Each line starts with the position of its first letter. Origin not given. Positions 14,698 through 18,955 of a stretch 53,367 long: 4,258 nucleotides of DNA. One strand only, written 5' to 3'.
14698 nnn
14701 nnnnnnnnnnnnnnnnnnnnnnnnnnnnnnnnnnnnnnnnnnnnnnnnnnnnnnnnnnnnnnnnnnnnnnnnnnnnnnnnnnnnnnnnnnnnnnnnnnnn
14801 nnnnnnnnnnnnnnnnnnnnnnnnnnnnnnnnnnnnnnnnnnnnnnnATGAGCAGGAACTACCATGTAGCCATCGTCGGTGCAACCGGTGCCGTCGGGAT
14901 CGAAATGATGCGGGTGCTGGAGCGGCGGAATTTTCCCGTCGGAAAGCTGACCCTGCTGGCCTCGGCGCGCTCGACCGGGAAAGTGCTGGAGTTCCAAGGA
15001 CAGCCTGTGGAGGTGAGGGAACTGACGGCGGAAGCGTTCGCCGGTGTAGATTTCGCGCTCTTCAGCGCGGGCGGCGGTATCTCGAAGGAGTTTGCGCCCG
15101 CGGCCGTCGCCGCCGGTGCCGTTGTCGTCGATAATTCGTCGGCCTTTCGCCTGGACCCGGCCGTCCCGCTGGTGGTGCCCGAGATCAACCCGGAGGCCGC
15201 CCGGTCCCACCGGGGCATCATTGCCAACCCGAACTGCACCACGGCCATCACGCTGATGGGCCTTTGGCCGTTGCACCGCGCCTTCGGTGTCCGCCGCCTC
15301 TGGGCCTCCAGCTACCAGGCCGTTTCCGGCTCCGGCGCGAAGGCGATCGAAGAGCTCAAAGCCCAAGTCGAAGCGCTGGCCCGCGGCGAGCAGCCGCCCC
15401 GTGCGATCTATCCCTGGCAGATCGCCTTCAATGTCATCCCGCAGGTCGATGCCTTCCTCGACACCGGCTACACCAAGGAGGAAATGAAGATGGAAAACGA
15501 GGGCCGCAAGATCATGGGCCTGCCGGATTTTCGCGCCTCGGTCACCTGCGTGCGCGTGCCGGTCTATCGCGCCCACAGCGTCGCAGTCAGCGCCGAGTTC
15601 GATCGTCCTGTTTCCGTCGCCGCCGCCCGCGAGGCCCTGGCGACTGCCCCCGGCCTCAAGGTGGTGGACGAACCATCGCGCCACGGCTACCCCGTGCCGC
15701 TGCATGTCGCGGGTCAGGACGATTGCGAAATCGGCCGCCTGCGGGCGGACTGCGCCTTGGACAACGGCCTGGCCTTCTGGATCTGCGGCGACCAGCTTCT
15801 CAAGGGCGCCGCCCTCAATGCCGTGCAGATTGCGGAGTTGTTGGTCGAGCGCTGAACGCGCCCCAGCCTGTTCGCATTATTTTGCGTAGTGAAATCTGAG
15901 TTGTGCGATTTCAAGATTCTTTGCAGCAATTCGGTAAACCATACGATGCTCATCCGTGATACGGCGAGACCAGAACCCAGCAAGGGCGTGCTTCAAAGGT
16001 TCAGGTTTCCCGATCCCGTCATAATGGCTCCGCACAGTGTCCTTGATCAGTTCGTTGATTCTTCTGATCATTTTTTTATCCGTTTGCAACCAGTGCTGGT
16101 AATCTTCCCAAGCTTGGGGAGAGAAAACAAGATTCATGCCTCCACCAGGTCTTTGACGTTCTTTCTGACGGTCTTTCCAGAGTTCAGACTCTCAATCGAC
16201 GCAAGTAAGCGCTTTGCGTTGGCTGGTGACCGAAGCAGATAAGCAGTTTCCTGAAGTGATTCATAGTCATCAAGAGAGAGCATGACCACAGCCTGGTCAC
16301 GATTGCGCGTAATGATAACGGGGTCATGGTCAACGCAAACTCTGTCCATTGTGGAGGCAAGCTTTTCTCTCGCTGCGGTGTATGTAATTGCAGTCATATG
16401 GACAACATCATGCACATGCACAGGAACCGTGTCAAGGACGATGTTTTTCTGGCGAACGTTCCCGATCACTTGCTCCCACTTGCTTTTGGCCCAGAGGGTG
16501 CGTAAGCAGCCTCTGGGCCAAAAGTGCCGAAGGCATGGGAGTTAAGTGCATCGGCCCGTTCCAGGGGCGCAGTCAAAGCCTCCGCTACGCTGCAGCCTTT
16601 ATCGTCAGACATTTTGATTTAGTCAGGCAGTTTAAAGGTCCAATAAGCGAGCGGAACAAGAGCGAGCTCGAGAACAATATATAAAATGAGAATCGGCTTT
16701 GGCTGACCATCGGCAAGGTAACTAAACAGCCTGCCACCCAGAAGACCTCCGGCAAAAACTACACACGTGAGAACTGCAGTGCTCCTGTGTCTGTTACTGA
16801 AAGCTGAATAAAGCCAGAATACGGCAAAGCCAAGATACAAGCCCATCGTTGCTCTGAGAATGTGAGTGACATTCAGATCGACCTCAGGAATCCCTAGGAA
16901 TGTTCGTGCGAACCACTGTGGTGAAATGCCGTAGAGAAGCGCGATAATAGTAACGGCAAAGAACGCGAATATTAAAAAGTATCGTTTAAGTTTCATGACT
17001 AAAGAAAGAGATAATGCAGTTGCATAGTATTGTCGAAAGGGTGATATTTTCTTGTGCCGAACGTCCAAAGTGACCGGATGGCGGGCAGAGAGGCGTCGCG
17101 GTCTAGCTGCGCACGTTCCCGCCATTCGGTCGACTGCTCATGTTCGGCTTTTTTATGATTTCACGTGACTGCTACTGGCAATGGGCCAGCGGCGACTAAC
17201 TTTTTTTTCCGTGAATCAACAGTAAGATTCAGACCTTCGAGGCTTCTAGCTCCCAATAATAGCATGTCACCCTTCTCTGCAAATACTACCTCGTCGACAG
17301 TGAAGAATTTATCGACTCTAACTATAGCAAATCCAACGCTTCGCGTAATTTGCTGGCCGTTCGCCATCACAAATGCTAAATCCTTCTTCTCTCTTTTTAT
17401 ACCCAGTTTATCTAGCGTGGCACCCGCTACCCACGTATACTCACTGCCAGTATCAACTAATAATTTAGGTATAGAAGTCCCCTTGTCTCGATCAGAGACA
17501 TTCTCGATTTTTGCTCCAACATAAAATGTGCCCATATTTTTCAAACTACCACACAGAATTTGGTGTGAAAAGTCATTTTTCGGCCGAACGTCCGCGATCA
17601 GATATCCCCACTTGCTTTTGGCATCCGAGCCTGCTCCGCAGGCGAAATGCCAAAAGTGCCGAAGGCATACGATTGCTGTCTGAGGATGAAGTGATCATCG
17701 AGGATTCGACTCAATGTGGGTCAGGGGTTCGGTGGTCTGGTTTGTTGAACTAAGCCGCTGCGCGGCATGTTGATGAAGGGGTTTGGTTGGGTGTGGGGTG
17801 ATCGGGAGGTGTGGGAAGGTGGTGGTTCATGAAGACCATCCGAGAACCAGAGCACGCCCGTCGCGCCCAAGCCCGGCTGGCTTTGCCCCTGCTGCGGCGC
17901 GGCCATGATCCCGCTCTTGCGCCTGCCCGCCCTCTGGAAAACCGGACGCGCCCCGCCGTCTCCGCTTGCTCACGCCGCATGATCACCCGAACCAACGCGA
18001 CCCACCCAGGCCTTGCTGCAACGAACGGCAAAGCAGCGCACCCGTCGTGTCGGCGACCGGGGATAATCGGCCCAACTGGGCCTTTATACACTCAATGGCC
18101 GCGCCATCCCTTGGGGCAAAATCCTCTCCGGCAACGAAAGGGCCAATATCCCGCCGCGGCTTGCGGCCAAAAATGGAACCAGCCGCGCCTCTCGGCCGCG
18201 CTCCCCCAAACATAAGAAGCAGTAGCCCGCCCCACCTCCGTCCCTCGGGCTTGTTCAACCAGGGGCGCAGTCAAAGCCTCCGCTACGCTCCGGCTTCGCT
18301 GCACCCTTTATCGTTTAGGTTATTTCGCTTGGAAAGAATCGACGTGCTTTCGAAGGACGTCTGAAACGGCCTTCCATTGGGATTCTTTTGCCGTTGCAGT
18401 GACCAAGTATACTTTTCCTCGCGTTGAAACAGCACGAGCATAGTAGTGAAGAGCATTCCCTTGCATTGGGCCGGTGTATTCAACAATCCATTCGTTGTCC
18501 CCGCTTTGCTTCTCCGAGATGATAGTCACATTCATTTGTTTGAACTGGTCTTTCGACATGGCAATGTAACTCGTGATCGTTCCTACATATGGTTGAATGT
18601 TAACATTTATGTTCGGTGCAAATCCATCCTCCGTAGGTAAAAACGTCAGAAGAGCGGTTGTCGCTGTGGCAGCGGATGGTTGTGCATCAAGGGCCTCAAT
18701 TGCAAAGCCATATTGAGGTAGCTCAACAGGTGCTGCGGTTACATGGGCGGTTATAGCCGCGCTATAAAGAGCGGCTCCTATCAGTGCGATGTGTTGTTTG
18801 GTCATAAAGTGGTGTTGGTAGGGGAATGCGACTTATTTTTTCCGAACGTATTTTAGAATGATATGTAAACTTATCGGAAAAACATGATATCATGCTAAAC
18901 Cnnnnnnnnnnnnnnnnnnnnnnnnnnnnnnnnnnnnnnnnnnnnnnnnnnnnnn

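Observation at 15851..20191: Decayed chromosomal integron wedged between asd and a PLD/cls-like gene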

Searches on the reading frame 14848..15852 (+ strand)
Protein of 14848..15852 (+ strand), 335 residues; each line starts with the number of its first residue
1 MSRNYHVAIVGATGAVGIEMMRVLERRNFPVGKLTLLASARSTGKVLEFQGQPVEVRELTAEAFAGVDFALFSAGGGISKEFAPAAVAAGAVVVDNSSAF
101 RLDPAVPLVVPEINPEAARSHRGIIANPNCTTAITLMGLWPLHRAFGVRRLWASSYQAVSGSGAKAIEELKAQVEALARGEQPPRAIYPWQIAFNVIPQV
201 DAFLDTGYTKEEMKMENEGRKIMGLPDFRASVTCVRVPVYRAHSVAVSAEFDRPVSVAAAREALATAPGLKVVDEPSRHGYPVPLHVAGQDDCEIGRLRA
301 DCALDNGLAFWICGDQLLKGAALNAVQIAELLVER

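Call 10: search_protein_families(library=ncbifam, proteins=[window:14860-15852:+], max_evalue=0.01)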
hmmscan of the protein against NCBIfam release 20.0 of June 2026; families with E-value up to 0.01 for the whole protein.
window:14860-15852:+ (331 aa): 12 families
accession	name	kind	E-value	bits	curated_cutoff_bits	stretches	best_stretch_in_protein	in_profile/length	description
NF011456.0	PRK14874.1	equivalog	9.6e-138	458.9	223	1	1-330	5-342/346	aspartate-semialdehyde dehydrogenase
TIGR01296.1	asd_B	equivalog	2e-127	425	324.2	1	2-330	1-338/339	aspartate-semialdehyde dehydrogenase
NF005229.0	PRK06728.1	equivalog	6.3e-98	327.8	628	1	1-330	6-343/347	aspartate-semialdehyde dehydrogenase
NF004224.0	PRK05671.1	equivalog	4.9e-70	236.6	284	1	2-330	6-333/336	aspartate-semialdehyde dehydrogenase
NF005957.0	PRK08040.1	equivalog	3.1e-62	211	273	1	2-330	6-332/336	aspartate-semialdehyde dehydrogenase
NF006416.0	PRK08664.1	subfamily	8.8e-38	130.4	232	2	2-166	5-189/350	aspartate-semialdehyde dehydrogenase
TIGR00978.1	asd_EA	equivalog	1.1e-33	116.7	301.2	2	2-166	2-187/342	aspartate-semialdehyde dehydrogenase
NF005144.0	PRK06598.1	subfamily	4.9e-30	104.9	198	2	169-319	203-358/369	aspartate-semialdehyde dehydrogenase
TIGR01745.1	asd_gamma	equivalog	1.7e-23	83.2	402.9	2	162-320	195-357/366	aspartate-semialdehyde dehydrogenase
TIGR01850.1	argC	equivalog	2.7e-17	63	233.6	1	2-166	2-191/345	N-acetyl-gamma-glutamyl-phosphate reductase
NF005368.0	PRK06901.1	equivalog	5.6e-08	32.3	437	1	18-330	21-320/323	oxidoreductase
TIGR01851.1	argC_other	equivalog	0.0018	17.6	229.85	1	57-194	44-184/310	N-acetyl-gamma-glutamyl-phosphate reductase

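Call 11: search_protein_families(library=pfam, proteins=[window:14860-15852:+], max_evalue=0.01)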
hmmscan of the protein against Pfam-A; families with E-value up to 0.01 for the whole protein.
window:14860-15852:+ (331 aa): 2 families
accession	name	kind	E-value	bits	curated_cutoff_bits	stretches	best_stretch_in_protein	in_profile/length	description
PF02774.23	Semialdhyde_dhC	-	7.7e-53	179.8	26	1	135-315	1-184/184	Semialdehyde dehydrogenase, dimerisation domain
PF01118.30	Semialdhyde_dh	-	2.3e-35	122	26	1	3-116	2-120/121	Semialdehyde dehydrogenase, NAD binding domain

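Call 27: find_encoding_contigs(protein=window:14860-15852:+, flank=10000, max_places=6)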
Protein window:14860-15852:+ (331 aa): no gene with exactly this product is on record in the collection.

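Call 29: find_encoding_contigs(protein=window:14848-15852:+, flank=10000, max_places=6)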
Protein window:14848-15852:+ (335 aa): 1 contig read that carries it; 1 place shown.
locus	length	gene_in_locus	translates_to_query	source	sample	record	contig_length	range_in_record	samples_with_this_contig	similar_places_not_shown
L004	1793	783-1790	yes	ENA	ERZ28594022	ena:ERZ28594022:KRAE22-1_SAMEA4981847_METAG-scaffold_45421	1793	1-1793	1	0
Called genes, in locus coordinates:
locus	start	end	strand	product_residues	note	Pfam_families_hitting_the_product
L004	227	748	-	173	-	PF03734:YkuD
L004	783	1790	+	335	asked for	PF01118:Semialdhyde_dh, PF02774:Semialdhyde_dhC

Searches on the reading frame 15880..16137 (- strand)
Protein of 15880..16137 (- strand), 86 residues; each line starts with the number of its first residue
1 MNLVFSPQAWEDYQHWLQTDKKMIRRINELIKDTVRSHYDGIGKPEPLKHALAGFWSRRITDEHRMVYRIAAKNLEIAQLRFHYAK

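Call 10: search_protein_families(library=ncbifam, proteins=[window:15880-16137:-], max_evalue=0.01)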
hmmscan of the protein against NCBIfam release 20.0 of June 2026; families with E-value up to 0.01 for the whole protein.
window:15880-16137:- (86 aa): 1 family
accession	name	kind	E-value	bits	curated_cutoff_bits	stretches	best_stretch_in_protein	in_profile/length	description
TIGR02116.1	toxin_Txe_YoeB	equivalog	1.2e-32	112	51.8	1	5-84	1-80/80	Txe/YoeB family addiction module toxin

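Call 11: search_protein_families(library=pfam, proteins=[window:15880-16137:-], max_evalue=0.01)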
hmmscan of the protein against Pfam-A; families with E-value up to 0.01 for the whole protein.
window:15880-16137:- (86 aa): 1 family
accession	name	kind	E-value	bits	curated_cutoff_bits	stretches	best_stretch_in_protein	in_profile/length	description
PF06769.20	YoeB_toxin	-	1.2e-36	125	27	1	5-84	1-80/80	YoeB-like toxin of bacterial type II toxin-antitoxin system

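Call 80: find_encoding_contigs(protein=window:15880-16137:-, flank=4000, max_places=6)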
Protein window:15880-16137:- (86 aa): 23 contigs read that carry it; 6 places shown.
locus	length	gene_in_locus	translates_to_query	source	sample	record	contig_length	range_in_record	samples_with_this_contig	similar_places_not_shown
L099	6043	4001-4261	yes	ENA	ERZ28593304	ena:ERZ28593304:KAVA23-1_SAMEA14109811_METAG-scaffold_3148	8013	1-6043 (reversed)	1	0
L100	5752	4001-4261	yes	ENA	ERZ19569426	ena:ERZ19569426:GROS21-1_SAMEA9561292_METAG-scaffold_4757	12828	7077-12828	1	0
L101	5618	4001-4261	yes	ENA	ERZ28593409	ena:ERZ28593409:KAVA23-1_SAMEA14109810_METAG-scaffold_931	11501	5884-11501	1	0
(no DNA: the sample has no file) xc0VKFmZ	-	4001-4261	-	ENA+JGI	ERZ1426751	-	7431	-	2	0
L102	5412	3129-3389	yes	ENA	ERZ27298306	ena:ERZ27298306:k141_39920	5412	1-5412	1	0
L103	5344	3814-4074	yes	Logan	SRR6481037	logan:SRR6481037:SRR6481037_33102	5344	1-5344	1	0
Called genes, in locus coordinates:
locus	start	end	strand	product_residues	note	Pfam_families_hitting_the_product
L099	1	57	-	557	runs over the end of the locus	PF00474:SSF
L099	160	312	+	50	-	-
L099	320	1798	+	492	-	PF00251:Glyco_hydro_32N, PF08244:Glyco_hydro_32C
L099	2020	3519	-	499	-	PF00884:Sulfatase, PF01663:Phosphodiest (faint), PF16347:SGSH_C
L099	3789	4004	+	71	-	PF02604:PhdYeFM_antitox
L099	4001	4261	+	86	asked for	PF06769:YoeB_toxin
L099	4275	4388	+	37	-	-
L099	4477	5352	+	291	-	PF13472:Lipase_GDSL_2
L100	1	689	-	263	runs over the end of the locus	PF00474:SSF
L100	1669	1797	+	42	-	-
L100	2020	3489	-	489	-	PF00884:Sulfatase, PF01663:Phosphodiest (faint), PF16347:SGSH_C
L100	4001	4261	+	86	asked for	PF06769:YoeB_toxin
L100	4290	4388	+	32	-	-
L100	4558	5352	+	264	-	PF13472:Lipase_GDSL_2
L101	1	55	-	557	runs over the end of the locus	PF00474:SSF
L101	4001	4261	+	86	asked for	PF06769:YoeB_toxin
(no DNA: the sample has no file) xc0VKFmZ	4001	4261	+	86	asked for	PF06769:YoeB_toxin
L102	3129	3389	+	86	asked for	PF06769:YoeB_toxin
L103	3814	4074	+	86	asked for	PF06769:YoeB_toxin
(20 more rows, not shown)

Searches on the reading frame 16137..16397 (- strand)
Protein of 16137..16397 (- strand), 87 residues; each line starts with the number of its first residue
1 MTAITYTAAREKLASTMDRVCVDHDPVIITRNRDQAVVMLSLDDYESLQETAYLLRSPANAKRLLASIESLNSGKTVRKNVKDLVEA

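Call 10: search_protein_families(library=ncbifam, proteins=[window:16137-16397:-], max_evalue=0.01)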
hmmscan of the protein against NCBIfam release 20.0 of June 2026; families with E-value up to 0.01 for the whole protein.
window:16137-16397:- (87 aa): 2 families
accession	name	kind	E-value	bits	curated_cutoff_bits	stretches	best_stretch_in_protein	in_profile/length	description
NF008499.0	PRK11409.1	equivalog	8.4e-32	109.2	121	1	1-81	1-81/83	YoeB-YefM toxin-antitoxin system antitoxin YefM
TIGR01552.1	phd_fam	subfamily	8.9e-11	41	20.8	1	3-56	1-53/53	type II toxin-antitoxin system prevent-host-death family antitoxin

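Call 11: search_protein_families(library=pfam, proteins=[window:16137-16397:-], max_evalue=0.01)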
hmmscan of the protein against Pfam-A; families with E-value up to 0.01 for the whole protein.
window:16137-16397:- (87 aa): 2 families
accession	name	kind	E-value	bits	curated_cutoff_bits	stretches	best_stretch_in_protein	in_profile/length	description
PF02604.26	PhdYeFM_antitox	-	6.6e-25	87.1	29.8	1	1-73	1-73/74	Antitoxin Phd_YefM, type II toxin-antitoxin system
PF12910.14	PHD_like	-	0.00024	21.6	27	1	2-56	3-57/141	Antitoxin of toxin-antitoxin, RelE / RelB, TA system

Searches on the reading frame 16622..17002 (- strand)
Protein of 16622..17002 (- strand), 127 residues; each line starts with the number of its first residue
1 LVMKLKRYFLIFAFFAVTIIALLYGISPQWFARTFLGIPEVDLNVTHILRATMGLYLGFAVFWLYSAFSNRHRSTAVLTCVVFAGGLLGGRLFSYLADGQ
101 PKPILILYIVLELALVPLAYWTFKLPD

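Call 10: search_protein_families(library=ncbifam, proteins=[window:16622-17002:-], max_evalue=0.01)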
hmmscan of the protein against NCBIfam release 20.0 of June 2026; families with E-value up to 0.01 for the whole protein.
window:16622-17002:- (127 aa): 0 families

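Call 11: search_protein_families(library=pfam, proteins=[window:16622-17002:-], max_evalue=0.01)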
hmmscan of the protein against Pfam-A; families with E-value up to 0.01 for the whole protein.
window:16622-17002:- (127 aa): 1 family
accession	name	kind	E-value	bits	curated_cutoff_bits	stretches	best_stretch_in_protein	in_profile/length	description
PF14248.12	DUF4345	-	1.7e-20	73.6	26.5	1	7-122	3-118/119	Domain of unknown function (DUF4345)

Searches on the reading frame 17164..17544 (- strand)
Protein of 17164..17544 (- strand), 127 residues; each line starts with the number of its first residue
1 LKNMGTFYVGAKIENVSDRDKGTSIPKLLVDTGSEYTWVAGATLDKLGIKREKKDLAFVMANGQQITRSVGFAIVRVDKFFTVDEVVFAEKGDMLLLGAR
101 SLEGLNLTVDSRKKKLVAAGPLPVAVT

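Call 10: search_protein_families(library=ncbifam, proteins=[window:17164-17544:-], max_evalue=0.01)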
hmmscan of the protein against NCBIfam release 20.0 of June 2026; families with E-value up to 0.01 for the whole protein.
window:17164-17544:- (127 aa): 2 families
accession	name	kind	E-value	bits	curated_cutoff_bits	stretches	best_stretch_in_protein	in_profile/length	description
TIGR03698.1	clan_AA_DTGF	subfamily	1.3e-05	25.5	57.35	1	27-115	18-106/107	clan AA aspartic protease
TIGR02281.1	clan_AA_DTGA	subfamily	0.00021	21.5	57.95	1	27-109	24-112/121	TIGR02281 family clan AA aspartic protease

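Call 11: search_protein_families(library=pfam, proteins=[window:17164-17544:-], max_evalue=0.01)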
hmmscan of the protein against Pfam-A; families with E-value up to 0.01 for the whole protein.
window:17164-17544:- (127 aa): 2 families
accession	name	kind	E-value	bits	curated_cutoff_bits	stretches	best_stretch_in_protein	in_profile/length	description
PF13975.11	gag-asp_proteas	-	8.4e-08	33.1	28.2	1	27-102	11-90/92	gag-polyprotein putative aspartyl protease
PF13650.11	Asp_protease_2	-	2.8e-06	28.4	24.3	1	27-97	11-86/90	Aspartyl protease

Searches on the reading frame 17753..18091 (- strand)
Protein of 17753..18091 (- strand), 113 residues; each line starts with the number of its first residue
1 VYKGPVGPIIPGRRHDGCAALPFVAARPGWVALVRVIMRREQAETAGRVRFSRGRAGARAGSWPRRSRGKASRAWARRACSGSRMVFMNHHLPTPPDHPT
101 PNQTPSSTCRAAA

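Call 74: search_protein_families(library=pfam, proteins=[window:17753-18091:-], max_evalue=1)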
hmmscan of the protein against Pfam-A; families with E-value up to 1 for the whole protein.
window:17753-18091:- (113 aa): 0 families

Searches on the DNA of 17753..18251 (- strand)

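Call 75: search_dna_similar(query=window:17753-18251:-, collection=plasmids, mode=distant, max_rows=5)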
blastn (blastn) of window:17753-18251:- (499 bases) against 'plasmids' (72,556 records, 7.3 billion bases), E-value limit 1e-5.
No match.

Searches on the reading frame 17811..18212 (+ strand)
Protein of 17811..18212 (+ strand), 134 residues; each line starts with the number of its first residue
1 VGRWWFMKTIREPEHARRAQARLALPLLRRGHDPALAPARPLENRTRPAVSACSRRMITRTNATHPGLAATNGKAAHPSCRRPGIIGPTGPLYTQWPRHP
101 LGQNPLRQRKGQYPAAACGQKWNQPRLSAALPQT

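Call 74: search_protein_families(library=pfam, proteins=[window:17811-18212:+], max_evalue=1)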
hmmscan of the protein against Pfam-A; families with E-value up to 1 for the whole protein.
window:17811-18212:+ (134 aa): 0 families

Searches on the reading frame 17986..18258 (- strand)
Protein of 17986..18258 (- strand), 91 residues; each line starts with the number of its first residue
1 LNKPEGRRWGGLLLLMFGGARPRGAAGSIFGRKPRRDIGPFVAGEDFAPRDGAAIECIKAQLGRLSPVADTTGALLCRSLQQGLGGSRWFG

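Call 74: search_protein_families(library=pfam, proteins=[window:17986-18258:-], max_evalue=1)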
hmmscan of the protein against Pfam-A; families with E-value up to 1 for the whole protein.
window:17986-18258:- (91 aa): 0 families

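Call 82: search_protein_representatives(protein=window:17986-18258:-)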
Query: 91 residues. Proteins with E-value up to 0.001 (for the whole library): 0; up to 1e-10: 0; up to 1e-30: 0. The best 0 are listed.

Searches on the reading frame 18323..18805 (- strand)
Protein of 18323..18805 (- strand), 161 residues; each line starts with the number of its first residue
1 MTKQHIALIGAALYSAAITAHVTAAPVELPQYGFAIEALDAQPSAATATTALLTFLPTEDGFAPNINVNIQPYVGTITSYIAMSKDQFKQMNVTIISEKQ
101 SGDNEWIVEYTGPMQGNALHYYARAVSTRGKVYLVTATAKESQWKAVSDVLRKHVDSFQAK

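Call 10: search_protein_families(library=ncbifam, proteins=[window:18323-18805:-], max_evalue=0.01)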
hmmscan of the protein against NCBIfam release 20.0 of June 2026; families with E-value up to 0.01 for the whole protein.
window:18323-18805:- (161 aa): 1 family
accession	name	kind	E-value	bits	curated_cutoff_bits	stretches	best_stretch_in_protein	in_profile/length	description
NF040946.1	PSII_PsbP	equivalog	6.4e-06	25.9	60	1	90-159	105-178/180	photosystem II reaction center PsbP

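Call 11: search_protein_families(library=pfam, proteins=[window:18323-18805:-], max_evalue=0.01)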
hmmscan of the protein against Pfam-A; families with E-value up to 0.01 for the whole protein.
window:18323-18805:- (161 aa): 1 family
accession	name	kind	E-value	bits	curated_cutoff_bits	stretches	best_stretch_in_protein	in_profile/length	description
PF01789.22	PsbP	-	1.3e-07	32.2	23.5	1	90-159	81-154/155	PsbP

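Call 79: find_encoding_contigs(protein=window:18323-18805:-, flank=4000, max_places=6)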
Protein window:18323-18805:- (161 aa): 2 contigs read that carry it; 2 places shown.
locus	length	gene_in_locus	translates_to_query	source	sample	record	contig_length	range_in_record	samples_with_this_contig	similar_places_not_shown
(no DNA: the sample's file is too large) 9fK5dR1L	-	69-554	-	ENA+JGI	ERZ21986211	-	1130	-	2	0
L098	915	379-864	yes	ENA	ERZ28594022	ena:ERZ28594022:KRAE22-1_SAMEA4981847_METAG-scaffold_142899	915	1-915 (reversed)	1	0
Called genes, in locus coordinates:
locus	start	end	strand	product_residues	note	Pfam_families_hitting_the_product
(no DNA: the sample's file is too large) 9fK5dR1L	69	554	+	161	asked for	PF01789:PsbP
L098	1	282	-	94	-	?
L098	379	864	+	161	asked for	PF01789:PsbP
